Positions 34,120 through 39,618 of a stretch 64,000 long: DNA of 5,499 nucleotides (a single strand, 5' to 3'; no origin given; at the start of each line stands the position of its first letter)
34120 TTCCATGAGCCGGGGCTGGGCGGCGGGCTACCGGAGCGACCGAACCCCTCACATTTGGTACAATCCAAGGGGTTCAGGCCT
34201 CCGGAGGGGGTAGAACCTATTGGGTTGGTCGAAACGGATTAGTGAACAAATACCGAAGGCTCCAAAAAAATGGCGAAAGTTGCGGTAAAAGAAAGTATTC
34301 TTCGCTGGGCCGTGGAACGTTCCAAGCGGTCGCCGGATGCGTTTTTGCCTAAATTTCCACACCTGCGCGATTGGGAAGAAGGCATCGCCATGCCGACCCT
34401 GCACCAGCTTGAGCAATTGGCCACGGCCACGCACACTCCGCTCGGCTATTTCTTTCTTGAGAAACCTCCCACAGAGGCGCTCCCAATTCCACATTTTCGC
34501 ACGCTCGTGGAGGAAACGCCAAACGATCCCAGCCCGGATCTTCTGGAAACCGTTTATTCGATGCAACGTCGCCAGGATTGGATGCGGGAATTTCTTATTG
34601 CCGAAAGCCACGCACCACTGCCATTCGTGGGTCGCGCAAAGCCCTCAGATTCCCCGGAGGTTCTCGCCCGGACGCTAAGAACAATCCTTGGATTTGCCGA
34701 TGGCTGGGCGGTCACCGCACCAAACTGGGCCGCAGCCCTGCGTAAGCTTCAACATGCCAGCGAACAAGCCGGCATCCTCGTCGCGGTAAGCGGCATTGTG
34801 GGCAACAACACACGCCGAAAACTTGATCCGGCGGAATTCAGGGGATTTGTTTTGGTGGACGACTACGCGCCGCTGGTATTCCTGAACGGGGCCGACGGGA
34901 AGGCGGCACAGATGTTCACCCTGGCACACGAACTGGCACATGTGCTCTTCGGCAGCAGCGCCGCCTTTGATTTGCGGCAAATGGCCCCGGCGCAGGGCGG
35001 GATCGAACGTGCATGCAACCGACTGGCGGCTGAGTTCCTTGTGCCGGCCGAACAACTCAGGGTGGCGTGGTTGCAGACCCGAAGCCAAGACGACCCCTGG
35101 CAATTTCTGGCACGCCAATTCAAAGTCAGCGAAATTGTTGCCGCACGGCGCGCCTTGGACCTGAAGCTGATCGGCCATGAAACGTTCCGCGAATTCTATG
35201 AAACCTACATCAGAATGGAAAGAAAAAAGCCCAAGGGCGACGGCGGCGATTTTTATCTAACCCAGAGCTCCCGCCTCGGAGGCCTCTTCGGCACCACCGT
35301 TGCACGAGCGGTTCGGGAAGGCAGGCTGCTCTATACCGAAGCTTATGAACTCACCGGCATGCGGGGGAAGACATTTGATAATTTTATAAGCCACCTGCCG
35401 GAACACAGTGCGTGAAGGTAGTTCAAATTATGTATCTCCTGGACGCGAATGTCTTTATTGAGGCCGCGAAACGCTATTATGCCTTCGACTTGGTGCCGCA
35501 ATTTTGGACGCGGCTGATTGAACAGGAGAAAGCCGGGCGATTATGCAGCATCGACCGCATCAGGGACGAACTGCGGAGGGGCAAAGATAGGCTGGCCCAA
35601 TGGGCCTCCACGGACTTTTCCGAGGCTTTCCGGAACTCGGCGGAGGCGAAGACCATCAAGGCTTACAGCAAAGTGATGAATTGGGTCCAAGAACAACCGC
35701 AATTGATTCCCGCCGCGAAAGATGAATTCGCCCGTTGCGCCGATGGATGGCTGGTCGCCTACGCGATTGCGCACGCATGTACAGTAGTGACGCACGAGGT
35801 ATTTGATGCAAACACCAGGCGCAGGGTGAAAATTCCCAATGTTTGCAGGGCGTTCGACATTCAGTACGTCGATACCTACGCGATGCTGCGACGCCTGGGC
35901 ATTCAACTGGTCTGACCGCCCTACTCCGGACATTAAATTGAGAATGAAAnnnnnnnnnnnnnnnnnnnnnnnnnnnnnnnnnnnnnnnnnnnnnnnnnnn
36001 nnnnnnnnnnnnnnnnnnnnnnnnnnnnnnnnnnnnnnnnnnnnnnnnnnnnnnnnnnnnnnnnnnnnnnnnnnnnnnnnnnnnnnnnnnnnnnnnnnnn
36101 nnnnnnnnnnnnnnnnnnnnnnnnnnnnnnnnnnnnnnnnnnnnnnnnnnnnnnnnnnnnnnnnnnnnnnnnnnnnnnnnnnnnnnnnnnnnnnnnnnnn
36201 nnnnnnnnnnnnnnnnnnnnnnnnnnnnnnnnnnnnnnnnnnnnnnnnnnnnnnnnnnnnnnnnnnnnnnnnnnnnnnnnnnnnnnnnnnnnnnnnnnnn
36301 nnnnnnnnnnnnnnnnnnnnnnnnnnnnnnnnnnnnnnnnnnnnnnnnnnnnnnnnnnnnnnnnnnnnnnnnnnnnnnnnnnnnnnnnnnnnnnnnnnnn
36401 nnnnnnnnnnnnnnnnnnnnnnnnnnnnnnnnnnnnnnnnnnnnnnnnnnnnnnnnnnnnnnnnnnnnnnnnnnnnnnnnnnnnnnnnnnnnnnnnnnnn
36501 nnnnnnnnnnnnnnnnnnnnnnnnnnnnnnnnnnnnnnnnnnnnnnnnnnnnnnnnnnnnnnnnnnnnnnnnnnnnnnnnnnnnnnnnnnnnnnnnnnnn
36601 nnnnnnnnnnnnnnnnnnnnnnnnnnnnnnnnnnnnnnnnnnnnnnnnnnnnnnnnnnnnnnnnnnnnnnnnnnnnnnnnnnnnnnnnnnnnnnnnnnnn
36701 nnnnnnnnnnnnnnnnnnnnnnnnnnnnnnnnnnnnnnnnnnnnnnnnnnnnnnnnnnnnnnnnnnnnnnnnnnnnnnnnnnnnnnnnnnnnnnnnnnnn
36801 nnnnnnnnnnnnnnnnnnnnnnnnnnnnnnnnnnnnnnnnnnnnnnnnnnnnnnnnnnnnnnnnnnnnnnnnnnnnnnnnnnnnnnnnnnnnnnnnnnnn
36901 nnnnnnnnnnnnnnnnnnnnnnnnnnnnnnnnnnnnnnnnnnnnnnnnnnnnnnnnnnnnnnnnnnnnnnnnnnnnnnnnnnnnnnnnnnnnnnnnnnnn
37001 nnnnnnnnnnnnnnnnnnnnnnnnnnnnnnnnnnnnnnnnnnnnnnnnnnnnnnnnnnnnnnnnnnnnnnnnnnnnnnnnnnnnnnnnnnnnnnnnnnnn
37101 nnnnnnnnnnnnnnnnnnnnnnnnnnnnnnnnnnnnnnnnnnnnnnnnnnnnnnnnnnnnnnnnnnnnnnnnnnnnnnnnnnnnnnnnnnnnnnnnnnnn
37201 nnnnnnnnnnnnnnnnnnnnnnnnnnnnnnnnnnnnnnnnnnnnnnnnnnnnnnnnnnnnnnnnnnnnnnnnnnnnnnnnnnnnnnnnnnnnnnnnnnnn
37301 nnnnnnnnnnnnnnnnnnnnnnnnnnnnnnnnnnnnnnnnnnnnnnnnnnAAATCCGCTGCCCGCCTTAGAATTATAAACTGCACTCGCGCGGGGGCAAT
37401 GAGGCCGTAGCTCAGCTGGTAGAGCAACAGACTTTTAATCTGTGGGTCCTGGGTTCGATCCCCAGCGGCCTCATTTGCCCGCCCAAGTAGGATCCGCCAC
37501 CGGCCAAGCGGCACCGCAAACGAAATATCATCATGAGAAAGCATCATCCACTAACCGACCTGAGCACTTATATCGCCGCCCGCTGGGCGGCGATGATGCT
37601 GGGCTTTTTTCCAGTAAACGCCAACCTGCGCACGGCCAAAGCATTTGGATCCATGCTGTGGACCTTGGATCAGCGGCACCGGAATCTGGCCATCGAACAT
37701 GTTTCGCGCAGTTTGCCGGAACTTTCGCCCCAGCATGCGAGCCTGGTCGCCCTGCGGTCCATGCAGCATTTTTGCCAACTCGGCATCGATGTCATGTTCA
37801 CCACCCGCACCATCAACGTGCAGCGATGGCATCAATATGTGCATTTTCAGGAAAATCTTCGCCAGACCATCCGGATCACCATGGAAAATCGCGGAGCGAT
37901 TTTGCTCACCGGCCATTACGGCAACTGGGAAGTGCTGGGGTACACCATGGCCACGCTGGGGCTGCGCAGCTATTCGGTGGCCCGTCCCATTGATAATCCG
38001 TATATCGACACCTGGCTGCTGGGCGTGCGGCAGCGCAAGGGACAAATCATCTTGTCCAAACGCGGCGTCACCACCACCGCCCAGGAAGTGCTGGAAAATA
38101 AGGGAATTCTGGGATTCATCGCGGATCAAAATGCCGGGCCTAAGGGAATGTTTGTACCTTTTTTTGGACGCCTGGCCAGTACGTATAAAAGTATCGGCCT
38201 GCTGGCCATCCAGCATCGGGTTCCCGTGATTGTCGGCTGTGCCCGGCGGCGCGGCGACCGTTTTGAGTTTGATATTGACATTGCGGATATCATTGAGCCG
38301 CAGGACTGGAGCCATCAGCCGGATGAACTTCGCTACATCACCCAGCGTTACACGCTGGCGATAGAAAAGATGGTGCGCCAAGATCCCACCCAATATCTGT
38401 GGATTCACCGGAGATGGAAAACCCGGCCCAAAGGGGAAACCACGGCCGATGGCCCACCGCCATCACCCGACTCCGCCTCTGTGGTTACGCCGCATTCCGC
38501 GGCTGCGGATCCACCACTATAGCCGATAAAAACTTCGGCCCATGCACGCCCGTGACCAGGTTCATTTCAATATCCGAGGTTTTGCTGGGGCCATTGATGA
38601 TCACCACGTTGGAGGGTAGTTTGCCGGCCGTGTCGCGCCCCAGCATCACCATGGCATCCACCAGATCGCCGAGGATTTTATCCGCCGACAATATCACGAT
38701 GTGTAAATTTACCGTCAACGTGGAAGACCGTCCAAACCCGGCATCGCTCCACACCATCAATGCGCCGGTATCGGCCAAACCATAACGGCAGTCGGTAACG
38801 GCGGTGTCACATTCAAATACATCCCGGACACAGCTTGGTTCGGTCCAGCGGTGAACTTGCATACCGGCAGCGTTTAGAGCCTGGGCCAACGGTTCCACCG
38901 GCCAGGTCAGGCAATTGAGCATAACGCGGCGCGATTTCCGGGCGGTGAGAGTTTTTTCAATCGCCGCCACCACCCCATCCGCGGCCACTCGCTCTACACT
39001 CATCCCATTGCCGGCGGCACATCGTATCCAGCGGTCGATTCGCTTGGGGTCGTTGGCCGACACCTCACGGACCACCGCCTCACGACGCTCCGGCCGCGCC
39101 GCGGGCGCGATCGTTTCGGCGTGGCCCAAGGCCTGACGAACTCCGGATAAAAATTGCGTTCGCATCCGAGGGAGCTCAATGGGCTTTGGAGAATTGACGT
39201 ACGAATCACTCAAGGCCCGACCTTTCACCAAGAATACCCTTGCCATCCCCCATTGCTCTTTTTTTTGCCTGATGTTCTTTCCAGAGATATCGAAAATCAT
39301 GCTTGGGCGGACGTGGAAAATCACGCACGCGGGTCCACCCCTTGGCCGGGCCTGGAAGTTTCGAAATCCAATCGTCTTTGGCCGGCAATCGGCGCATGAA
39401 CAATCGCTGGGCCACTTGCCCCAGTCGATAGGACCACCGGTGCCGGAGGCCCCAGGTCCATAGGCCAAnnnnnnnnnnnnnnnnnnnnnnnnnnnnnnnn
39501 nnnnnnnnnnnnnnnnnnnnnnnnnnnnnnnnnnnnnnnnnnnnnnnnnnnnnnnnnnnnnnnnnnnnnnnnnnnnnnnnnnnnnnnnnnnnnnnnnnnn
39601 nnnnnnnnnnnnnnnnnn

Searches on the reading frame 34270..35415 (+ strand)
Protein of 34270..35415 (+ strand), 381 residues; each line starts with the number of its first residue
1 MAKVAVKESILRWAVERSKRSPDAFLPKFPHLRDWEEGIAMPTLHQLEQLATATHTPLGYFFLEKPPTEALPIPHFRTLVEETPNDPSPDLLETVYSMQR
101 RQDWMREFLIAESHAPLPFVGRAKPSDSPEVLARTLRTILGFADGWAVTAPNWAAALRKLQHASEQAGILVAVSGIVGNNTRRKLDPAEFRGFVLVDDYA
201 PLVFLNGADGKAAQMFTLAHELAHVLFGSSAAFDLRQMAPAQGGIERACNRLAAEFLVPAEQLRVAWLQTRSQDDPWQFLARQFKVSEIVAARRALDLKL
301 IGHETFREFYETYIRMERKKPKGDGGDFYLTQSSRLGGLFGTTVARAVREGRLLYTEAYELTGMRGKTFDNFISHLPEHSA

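Call 74: search_protein_families(library=pfam, proteins=[window:34270-35415:+], max_evalue=0.001)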
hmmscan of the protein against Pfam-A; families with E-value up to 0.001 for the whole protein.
window:34270-35415:+ (381 aa): 1 family
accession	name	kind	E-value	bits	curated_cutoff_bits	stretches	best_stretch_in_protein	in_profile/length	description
PF06114.19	Peptidase_M78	-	1e-17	64.5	22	1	198-295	25-122/123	IrrE N-terminal-like domain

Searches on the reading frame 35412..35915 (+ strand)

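Call 74: search_protein_families(library=pfam, proteins=[window:35412-35915:+], max_evalue=0.001)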
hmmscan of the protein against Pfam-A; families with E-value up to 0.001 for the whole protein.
window:35412-35915:+ (167 aa): 1 family
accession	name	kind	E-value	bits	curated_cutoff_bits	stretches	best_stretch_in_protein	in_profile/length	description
PF14367.12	DUF4411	-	1.9e-54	184.2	23.5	1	8-165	1-158/159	Domain of unknown function (DUF4411)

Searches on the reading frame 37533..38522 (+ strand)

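Call 74: search_protein_families(library=pfam, proteins=[window:37533-38522:+], max_evalue=0.001)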
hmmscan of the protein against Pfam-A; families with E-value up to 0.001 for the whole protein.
window:37533-38522:+ (329 aa): 1 family
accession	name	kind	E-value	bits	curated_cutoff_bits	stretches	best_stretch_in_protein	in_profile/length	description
PF03279.18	Lip_A_acyltrans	-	9.5e-33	114.1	22.3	1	19-297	22-295/295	Bacterial lipid A biosynthesis acyltransferase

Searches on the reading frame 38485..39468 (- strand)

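Call 74: search_protein_families(library=pfam, proteins=[window:38485-39468:-], max_evalue=0.001)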
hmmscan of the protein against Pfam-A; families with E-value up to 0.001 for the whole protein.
window:38485-39468:- (327 aa): 1 family
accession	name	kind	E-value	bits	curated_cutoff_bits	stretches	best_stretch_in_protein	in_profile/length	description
PF02589.21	LUD_dom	-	4.4e-24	85.7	22.6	1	196-319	53-189/189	LUD domain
